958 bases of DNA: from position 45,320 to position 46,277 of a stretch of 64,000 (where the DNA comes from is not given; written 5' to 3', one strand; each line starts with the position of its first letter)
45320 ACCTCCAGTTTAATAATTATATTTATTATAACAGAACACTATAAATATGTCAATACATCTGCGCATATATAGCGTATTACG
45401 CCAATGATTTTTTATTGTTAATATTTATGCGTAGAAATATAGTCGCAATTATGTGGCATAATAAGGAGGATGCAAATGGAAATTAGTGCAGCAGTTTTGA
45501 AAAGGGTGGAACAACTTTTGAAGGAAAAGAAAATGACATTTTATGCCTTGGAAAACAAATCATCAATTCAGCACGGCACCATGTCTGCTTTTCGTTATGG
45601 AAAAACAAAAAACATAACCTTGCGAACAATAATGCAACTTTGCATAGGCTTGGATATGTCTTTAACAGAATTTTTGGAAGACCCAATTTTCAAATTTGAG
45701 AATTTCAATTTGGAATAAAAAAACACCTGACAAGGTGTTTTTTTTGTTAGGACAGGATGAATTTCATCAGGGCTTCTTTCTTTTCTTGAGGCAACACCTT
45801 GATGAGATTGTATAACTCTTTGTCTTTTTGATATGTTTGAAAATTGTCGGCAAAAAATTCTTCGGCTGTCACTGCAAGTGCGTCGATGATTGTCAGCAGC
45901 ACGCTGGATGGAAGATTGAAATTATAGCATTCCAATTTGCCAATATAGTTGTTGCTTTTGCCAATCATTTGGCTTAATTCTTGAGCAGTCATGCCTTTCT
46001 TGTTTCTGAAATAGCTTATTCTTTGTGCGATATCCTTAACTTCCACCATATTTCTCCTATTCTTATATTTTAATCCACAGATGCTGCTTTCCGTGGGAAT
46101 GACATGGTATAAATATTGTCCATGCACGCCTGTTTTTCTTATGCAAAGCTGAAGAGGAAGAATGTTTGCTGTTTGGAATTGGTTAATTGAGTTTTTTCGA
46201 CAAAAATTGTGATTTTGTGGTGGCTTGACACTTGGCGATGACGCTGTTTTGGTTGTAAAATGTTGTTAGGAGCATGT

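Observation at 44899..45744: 816-bp AT-rich two-gene cassette bracketed by perfect 30-bp direct repeats that each contain a stop codon plus terminator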

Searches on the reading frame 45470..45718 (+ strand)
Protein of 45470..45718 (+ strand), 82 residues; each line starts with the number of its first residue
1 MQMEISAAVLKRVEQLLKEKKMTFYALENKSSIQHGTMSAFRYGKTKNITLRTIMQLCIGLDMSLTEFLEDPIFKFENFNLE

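Call 5: search_protein_families(library=pfam, proteins=[window:45470-45718:+], max_evalue=0.01)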
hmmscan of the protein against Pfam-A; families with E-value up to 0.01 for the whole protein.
window:45470-45718:+ (82 aa): 2 families
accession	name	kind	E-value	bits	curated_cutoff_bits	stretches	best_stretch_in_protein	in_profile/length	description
PF13443.12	HTH_26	-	1.2e-10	41.9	22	1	13-70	2-59/63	Cro/C1-type HTH DNA-binding domain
PF24028.1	DUF7339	-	0.0086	16.6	27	1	10-54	7-51/115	Domain of unknown function (DUF7339)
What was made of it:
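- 45476..45718 (+): XRE80, a Cro/C1-type HTH regulator (80 aa; 82 aa if started at 45470). Its stop TAA (45716-45718) lies inside T2. Pfam HTH_26 E=1.2e-10 (call 5).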

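Call 9: search_protein_families(library=phrogs, proteins=[window:45470-45718:+], max_evalue=0.1)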
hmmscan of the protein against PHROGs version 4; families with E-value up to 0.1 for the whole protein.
window:45470-45718:+ (82 aa): 9 families
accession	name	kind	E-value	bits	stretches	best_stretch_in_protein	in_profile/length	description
phrog_3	-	transcription regulation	0.00012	23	1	9-75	89-152/430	transcriptional repressor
phrog_8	-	transcription regulation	0.0017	18.8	1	5-69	73-136/346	transcriptional regulator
phrog_1529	-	unknown function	0.0048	18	1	7-57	5-56/209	-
phrog_296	-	integration and excision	0.0094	15.7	1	2-47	221-266/626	DNA transposition protein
phrog_7126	-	DNA, RNA and nucleotide metabolism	0.016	16.2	1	20-57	29-66/120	HTH DNA binding protein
phrog_147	-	transcription regulation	0.021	16.2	1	8-58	4-54/100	transcriptional regulator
phrog_1415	-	unknown function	0.036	15.2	1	9-54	6-51/115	-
phrog_35195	-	unknown function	0.049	14.3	1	10-67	4-61/159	-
phrog_4031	-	unknown function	0.066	12.6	1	14-71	524-580/626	-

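Call 10: search_protein_families(library=padloc, proteins=[window:45470-45718:+], max_evalue=0.1)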
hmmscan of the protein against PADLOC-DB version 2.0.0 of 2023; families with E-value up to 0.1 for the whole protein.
window:45470-45718:+ (82 aa): 2 families
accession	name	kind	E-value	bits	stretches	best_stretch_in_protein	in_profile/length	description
PDLC04760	PDC-M64C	-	0.0037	15.6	1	2-67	20-84/93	-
PDLC04758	PDC-M64B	-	0.0099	14.3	1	4-67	26-88/123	-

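Call 11: search_protein_families(library=ncbifam, proteins=[window:45470-45718:+], max_evalue=0.1)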
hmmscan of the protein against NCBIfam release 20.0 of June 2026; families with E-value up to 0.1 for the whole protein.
window:45470-45718:+ (82 aa): 3 families
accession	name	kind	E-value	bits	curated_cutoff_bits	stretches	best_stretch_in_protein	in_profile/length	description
NF010465.0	PRK13890.1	equivalog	0.00029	20.9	96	1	11-71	8-67/121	conjugal transfer protein TrbA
NF005277.0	PRK06789.1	equivalog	0.029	14.4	81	0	9-31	18-40/74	flagellar motor switch protein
NF007271.0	PRK09726.1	equivalog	0.072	13.1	79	1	18-66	22-69/88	type II toxin-antitoxin system antitoxin HipB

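Call 15: list_cluster_members(proteins=[P0001, window:45470-45718:+, window:45476-45718:+, window:45747-46049:-, window:46280-47071:+])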
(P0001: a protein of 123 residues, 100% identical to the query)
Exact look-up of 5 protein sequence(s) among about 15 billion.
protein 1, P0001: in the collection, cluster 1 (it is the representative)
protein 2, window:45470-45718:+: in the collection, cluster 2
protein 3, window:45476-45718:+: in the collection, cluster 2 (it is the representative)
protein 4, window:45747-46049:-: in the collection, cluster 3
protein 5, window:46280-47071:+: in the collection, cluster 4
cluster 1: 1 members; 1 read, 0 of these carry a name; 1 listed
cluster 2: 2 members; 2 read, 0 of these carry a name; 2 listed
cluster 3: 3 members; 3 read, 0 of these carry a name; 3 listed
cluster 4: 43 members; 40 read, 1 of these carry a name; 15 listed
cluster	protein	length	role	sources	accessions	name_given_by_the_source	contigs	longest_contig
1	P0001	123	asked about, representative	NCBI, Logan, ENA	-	-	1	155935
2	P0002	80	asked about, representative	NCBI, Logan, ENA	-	-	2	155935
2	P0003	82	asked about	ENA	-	-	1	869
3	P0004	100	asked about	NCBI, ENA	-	-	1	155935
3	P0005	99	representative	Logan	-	-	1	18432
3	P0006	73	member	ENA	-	-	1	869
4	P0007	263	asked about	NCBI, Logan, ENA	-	-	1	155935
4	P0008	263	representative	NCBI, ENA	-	-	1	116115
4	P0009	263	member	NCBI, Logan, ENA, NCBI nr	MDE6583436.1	MAG: septum site-determining protein MinD [Clostridia bacterium] | septum site-determining protein MinD [Clostridia bacterium]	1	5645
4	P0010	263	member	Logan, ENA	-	-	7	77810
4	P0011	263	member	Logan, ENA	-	-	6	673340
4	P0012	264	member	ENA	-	-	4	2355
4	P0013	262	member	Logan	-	-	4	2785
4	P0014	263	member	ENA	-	-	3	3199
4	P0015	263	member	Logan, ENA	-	-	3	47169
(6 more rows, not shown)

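Call 34: find_homologous_proteins(query=window:45476-45715:+, max_evalue=0.00001)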
Query window:45476-45715:+ (80 aa): 3 proteins with E <= 0.00001 among 3 candidates.
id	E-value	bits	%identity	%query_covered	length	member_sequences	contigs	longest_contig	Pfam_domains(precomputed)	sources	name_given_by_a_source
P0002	2.6e-44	165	100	100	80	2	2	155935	PF13443.13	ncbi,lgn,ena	-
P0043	2.6e-33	130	79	100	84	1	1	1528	PF13443.13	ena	-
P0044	8.7e-26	107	66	100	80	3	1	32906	PF13443.13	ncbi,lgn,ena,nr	ncbi:MAG: helix-turn-helix transcriptional regulator [Clostridia bacterium]|nr:helix-turn-helix tran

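Call 37: find_encoding_contigs(protein=P0043, flank=10000)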
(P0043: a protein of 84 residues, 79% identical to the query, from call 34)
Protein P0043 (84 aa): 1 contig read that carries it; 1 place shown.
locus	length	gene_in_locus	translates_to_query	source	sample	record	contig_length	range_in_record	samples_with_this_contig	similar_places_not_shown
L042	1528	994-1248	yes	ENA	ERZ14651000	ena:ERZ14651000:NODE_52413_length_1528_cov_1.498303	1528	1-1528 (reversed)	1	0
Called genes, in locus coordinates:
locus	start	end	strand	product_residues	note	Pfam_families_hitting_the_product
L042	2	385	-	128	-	?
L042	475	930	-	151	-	-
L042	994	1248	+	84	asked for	PF13443:HTH_26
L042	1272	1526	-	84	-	?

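Call 42: search_protein_families(library=pfam, proteins=[L042:475-930:-], max_evalue=1)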
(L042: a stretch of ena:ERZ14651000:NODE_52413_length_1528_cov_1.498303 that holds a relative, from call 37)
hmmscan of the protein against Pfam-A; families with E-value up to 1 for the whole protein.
L042:475-930:- (151 aa): 0 families

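Call 61: find_related_loci(query=A4, collection=metagenome_contigs, flank=4000)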
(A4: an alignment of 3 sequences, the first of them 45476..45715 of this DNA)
Query A4 (80 aa) in metagenome_contigs; peptide patterns used: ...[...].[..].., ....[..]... (x = any residue, [..] = any of these).
600 stretches matched a pattern (row limit reached: there are more); 16 encode a relative of the query (tblastn E <= 1e-3); 16 distinct loci.
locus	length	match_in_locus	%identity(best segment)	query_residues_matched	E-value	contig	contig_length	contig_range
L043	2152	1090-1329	44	1-80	3e-20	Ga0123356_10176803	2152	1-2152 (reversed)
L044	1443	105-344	48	1-80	1e-18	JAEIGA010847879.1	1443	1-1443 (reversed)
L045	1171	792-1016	43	1-75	3e-17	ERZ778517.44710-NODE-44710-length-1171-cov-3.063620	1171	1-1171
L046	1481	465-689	43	1-75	3e-17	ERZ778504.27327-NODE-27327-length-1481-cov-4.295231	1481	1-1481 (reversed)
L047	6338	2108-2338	36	3-79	7e-15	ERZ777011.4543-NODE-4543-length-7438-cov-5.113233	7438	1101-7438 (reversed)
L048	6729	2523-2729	39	4-72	1e-13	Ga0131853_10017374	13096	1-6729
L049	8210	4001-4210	37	3-72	3e-12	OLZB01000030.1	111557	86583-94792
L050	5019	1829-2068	34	1-80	3e-12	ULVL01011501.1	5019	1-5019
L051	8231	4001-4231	35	1-77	1e-11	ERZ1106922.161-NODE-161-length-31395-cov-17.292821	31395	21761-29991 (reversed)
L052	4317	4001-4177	37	10-68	4e-9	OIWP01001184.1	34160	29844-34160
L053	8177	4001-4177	36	10-68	4e-9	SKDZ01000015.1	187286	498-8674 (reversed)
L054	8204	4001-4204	34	11-76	2e-6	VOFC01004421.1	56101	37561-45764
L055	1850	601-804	38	7-71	3e-6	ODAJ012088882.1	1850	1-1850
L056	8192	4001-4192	31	3-67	1e-5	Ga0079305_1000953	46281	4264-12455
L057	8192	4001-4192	31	3-67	1e-5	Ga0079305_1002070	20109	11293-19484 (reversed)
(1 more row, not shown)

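Call 62: find_related_loci(query=A4, collection=viral_contigs, flank=4000)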
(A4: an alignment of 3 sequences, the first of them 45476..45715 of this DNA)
Query A4 (80 aa) in viral_contigs; peptide patterns used: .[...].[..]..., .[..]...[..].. (x = any residue, [..] = any of these).
448 stretches matched a pattern, but none encodes a relative of the query by tblastn (E <= 1e-3).

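Call 64: search_protein_families(library=pfam, proteins=[L043:524-1003:-, L045:206-676:-, L048:1923-2390:-, L050:1130-1690:-, L051:3406-3873:-, L050:2103-2402:+], max_evalue=0.1)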
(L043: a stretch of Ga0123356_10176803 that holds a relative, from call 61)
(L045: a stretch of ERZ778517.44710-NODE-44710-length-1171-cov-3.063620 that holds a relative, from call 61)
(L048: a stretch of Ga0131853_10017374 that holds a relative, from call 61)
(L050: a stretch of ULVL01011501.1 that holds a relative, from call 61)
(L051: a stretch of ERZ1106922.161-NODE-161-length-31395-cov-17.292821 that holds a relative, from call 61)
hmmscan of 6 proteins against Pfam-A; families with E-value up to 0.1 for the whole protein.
L043:524-1003:- (159 aa): 5 families
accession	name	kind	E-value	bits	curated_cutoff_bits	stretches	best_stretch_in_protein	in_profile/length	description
PF06908.16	YpsA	-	2.8e-22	79.9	27.7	1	21-153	19-153/168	YspA SLOG family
PF02481.21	DNA_processg_A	-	4.3e-06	26.5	29.6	1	6-158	42-186/212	DNA recombination-mediator protein A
PF22565.1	mSLOG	-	0.0025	18.4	27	0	20-46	54-80/105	Minimal SLOG domain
PF12694.12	cpYpsA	-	0.011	15.9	26.2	1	74-159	14-96/145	Circularly permutated YpsA SLOG family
PF18812.6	PBECR3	-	0.015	15.6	30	0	118-159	45-90/115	phage-Barnase-EndoU-ColicinE5/D-RelE like nuclease3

L045:206-676:- (156 aa): 3 families
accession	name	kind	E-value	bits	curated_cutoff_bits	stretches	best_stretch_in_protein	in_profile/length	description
PF06908.16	YpsA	-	3.7e-07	30.7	27.7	1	15-150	22-160/168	YspA SLOG family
PF04166.17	PdxA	-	0.03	14.1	27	1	109-137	217-245/286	Pyridoxal phosphate biosynthetic protein PdxA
PF05014.21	Nuc_deoxyrib_tr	-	0.039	14.5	28.8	1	99-151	47-94/117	Nucleoside 2-deoxyribosyltransferase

L048:1923-2390:- (155 aa): 2 families
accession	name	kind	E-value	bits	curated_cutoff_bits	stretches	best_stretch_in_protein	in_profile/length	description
PF06908.16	YpsA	-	3.4e-13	50.4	27.7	1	24-142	23-146/168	YspA SLOG family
PF02481.21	DNA_processg_A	-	0.00055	19.6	29.6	1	27-155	60-187/212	DNA recombination-mediator protein A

L050:1130-1690:- (186 aa): 2 families
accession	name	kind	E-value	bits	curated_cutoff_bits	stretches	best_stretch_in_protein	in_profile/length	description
PF06908.16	YpsA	-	0.011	16.1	27.7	1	100-153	88-145/168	YspA SLOG family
PF21646.3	ACTMAP-like_C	-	0.09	13.6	27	0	69-120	58-109/121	Actin maturation protease-like, C-terminal domain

L051:3406-3873:- (155 aa): 2 families
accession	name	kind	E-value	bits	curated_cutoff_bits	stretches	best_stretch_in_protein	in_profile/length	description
PF20939.2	MsrA_helical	-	0.077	13.2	23.7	0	23-69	4-44/51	Selenoprotein methionine sulfoxide reductase A, helical domain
PF20145.4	ARMET_N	-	0.081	13.7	26.9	0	16-47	21-52/96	ARMET, N-terminal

L050:2103-2402:+ (99 aa): 7 families
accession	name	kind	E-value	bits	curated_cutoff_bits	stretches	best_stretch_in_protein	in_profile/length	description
PF01381.28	HTH_3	-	9.9e-13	48.4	23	1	12-63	3-54/55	Helix-turn-helix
PF13560.12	HTH_31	-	5.7e-10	39.8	27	1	14-60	10-57/64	Helix-turn-helix domain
PF12844.13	HTH_19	-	1.7e-07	31.4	30.2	1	10-67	4-61/64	Helix-turn-helix domain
PF13413.12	HTH_25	-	0.00052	20.2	24.6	1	13-43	5-35/62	Helix-turn-helix domain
PF13412.12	HTH_24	-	0.0043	17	21.9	1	12-36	11-35/48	Winged helix-turn-helix DNA-binding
PF13443.12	HTH_26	-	0.016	15.8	22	1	13-65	5-58/63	Cro/C1-type HTH DNA-binding domain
PF12802.13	MarR_2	-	0.033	14.8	27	1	12-37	13-39/61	MarR family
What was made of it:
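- On YpsA SLOG family (PF06908), for orf123: Members of that profile hit PF06908 at 2.8e-22, 3.4e-13 and 3.7e-7 (call 64).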

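Call 80: search_protein_families(library=pfam, proteins=[L043:2-505:-, L046:835-1296:-, L047:714-1163:+, L047:1542-1853:+, L047:2066-2341:+], max_evalue=0.001)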
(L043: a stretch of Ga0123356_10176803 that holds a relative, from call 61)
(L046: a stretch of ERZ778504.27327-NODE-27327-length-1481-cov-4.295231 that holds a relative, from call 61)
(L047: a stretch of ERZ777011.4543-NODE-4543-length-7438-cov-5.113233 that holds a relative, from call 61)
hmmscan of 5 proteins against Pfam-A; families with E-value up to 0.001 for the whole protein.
L043:2-505:- (168 aa): 1 family
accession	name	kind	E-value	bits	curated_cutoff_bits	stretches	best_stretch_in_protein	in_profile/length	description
PF00239.26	Resolvase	-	4e-27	95.5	23.3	1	34-167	1-126/145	Resolvase, N terminal domain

L046:835-1296:- (153 aa): 1 family
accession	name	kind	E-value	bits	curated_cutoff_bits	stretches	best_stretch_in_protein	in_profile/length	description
PF01797.21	Y1_Tnp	-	1.7e-38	131.9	23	1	11-129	2-121/121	Transposase IS200 like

L047:714-1163:+ (149 aa): 2 families
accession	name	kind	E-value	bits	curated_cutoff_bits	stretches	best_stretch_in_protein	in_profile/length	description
PF01381.28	HTH_3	-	4.2e-10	40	23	1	90-141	5-55/55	Helix-turn-helix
PF12844.13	HTH_19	-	1.4e-07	31.7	30.2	1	89-142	6-59/64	Helix-turn-helix domain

L047:1542-1853:+ (103 aa): 3 families
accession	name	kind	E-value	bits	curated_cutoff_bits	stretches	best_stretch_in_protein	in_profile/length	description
PF01381.28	HTH_3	-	7.5e-10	39.1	23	1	7-62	1-55/55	Helix-turn-helix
PF13443.12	HTH_26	-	2.3e-09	37.8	22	1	6-63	1-58/63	Cro/C1-type HTH DNA-binding domain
PF12844.13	HTH_19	-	0.00038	20.7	30.2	1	14-64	11-60/64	Helix-turn-helix domain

L047:2066-2341:+ (91 aa): 3 families
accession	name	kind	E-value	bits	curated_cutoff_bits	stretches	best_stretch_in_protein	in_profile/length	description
PF13443.12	HTH_26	-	3.9e-06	27.5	22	1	22-68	1-47/63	Cro/C1-type HTH DNA-binding domain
PF01381.28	HTH_3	-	0.00051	20.5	23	1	24-51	2-29/55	Helix-turn-helix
PF12844.13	HTH_19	-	0.00053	20.3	30.2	1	22-54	3-35/64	Helix-turn-helix domain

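Call 82: find_encoding_contigs(protein=P0044, flank=3000, max_places=10)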
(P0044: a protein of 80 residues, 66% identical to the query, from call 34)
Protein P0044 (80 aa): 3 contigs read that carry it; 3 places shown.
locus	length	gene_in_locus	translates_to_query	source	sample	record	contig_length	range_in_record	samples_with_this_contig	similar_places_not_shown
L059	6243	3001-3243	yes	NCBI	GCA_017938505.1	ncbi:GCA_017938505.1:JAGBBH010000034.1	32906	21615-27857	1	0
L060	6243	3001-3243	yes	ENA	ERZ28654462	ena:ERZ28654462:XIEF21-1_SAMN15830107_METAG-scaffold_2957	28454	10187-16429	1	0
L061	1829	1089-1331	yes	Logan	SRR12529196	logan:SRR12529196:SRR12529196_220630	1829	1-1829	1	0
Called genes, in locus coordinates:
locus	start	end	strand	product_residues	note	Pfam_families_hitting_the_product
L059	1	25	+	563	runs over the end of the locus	PF12679:ABC2_membrane_2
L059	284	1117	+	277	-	PF02645:DegV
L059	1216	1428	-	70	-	-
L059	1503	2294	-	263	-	PF00142:Fer4_NifH, PF01656:CbiA, PF02374:ArsA_ATPase, PF06564:CBP_BcsQ, PF09140:MipZ, PF10609:ParA, PF13614:AAA_31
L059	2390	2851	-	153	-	-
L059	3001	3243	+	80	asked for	PF13443:HTH_26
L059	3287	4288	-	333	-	PF06723:MreB_Mbl, PF00022:Actin (faint), PF11104:PilM_2 (faint), PF14450:FtsA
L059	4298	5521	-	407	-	PF13365:Trypsin_2 (weak)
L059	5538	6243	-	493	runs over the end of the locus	PF02541:Ppx-GppA, PF21447:Ppx-GppA_III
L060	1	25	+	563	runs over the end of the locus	PF12679:ABC2_membrane_2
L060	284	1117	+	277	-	PF02645:DegV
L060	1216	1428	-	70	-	-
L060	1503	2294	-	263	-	PF00142:Fer4_NifH, PF01656:CbiA, PF02374:ArsA_ATPase, PF06564:CBP_BcsQ (weak), PF09140:MipZ, PF10609:ParA, PF13614:AAA_31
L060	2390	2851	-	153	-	-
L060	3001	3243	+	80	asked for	PF13443:HTH_26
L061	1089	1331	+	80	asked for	PF13443:HTH_26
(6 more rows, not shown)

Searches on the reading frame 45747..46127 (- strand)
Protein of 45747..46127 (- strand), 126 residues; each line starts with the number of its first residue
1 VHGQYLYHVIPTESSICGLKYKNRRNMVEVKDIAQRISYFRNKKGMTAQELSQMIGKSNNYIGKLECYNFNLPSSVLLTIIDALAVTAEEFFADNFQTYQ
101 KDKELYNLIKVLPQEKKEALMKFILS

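Call 5: search_protein_families(library=pfam, proteins=[window:45747-46127:-], max_evalue=0.01)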
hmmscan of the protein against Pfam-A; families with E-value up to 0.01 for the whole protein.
window:45747-46127:- (126 aa): 3 families
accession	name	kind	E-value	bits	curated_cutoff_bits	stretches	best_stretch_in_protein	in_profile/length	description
PF01381.28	HTH_3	-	6.8e-06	26.5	23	1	39-91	3-55/55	Helix-turn-helix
PF12844.13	HTH_19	-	0.0018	18.6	30.2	1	35-93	2-60/64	Helix-turn-helix domain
PF13443.12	HTH_26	-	0.0019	18.9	22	1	36-94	1-60/63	Cro/C1-type HTH DNA-binding domain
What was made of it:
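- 45747..46049 (-): XRE100, a second and unrelated HTH_3 regulator. It is also absent from this gap in every relative examined, and it carries a 22-bp frameshifting deletion in another strain. Pfam HTH_3 (call 5).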

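Call 9: search_protein_families(library=phrogs, proteins=[window:45747-46127:-], max_evalue=0.1)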
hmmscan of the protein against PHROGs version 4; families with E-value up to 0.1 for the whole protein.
window:45747-46127:- (126 aa): 14 families
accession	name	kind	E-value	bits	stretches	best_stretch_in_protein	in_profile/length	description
phrog_8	-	transcription regulation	2.2e-08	34.9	1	19-94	61-138/346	transcriptional regulator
phrog_3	-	transcription regulation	1e-07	33.1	1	22-107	78-163/430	transcriptional repressor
phrog_2439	-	transcription regulation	8.2e-07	29.2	1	34-102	9-76/367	transcriptional regulator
phrog_2967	-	transcription regulation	0.0007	20.2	1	26-117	4-95/225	transcriptional regulator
phrog_25488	-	unknown function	0.0015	19.3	1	38-95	13-68/197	-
phrog_5823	-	transcription regulation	0.0025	18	1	31-102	5-77/404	transcriptional regulator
phrog_7241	-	transcription regulation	0.0057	17.7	1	35-90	64-119/122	transcriptional regulator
phrog_2328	-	transcription regulation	0.021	15.6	1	28-73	11-56/128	transcriptional repressor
phrog_1373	-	transcription regulation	0.022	15.7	1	33-67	64-98/166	transcriptional regulator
phrog_2104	-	unknown function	0.047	14.9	1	34-66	41-73/103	-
phrog_32641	-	unknown function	0.055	14.6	0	8-26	27-45/63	-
phrog_11423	-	unknown function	0.056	14.1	0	30-77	7-54/176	-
phrog_10157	-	unknown function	0.075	14.2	1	23-65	96-138/153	-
phrog_7355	-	unknown function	0.098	14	0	24-55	5-37/60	-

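Call 10: search_protein_families(library=padloc, proteins=[window:45747-46127:-], max_evalue=0.1)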
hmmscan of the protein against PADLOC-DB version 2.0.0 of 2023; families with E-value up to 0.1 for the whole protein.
window:45747-46127:- (126 aa): 17 families
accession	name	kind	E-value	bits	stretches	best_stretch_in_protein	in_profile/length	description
PDLC04760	PDC-M64C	-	4.4e-06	25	1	22-85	16-79/93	-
PDLC03536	REase_II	-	1.1e-05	23.2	1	33-117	11-98/237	Type II restriction enzyme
PDLC04142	capH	-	1.2e-05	24.3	1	33-120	7-91/103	capH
PDLC02926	HTH_VI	-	1.2e-05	23.5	1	33-109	2-80/92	-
PDLC03947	RmrA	-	1.9e-05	21.7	1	26-111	5-90/383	-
PDLC03949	RmrA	-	3.8e-05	20.7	1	35-109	5-79/363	-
PDLC03951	RmrA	-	0.00033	17.7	1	34-106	10-81/400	-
PDLC03954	RmrA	-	0.0012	15.9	1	34-119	12-97/380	-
PDLC03946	RmrA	-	0.0018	15.1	1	35-109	5-79/357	-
PDLC03671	Control_protein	-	0.0024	16.1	1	29-87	10-69/84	control protein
PDLC03664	Control_protein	-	0.0066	14.9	1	32-92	13-73/74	control protein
PDLC04758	PDC-M64B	-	0.0067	14.9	1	32-73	30-71/123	-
PDLC04762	PDC-M64C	-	0.0099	13.9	1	28-86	22-81/97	-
PDLC03453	REase_II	-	0.011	13.2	1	9-71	223-286/313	Type II restriction enzyme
PDLC04775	PDC-M69A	-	0.017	13.6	1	31-124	6-97/113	-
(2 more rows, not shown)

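Call 11: search_protein_families(library=ncbifam, proteins=[window:45747-46127:-], max_evalue=0.1)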
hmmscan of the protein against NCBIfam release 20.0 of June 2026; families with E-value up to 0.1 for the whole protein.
window:45747-46127:- (126 aa): 11 families
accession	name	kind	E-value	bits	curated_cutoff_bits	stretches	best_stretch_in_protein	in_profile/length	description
NF006015.0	PRK08154.1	subfamily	2.9e-08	33.2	204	1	30-119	28-114/314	anaerobic benzoate catabolism transcriptional regulator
NF047948.1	male_kill_WMK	equivalog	1.8e-06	27.6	300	1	32-124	5-103/300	WO male-killing family protein Wmk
NF041951.1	phage_RstR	subfamily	0.00053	20.2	80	1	33-124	3-96/108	RstR family transcriptional repressor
NF046032.1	TransRegSlrRBacil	equivalog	0.00073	19.6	250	1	34-103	3-73/149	HTH-type transcriptional regulator SlrR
TIGR00270.2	TIGR00270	equivalog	0.00073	19.4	110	1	30-69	73-112/159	multiprotein bridging factor aMBF1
TIGR00180.1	parB_part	domain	0.00098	18.9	58.45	1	23-112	98-185/186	ParB/RepB/Spo0J family partition protein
TIGR03070.1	couple_hipB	subfamily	0.0013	18.6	71.65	1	31-84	1-54/58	type II toxin-antitoxin system Y4mF family antitoxin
TIGR03830.1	CxxCG_CxxCG_HTH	subfamily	0.0033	17.2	61.8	1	21-73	54-106/127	type II TA system antitoxin MqsA family protein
NF038139.1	Reg_Aceta_RamB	equivalog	0.0034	16.1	700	1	35-94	5-63/465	acetate metabolism transcriptional regulator RamB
NF007257.0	PRK09706.1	subfamily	0.008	16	101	1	31-107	4-81/135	transcriptional repressor DicA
NF038230.1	Regu_Geo_Pelo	equivalog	0.021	12.7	1200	1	21-110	796-885/935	GPMC system transcriptional regulator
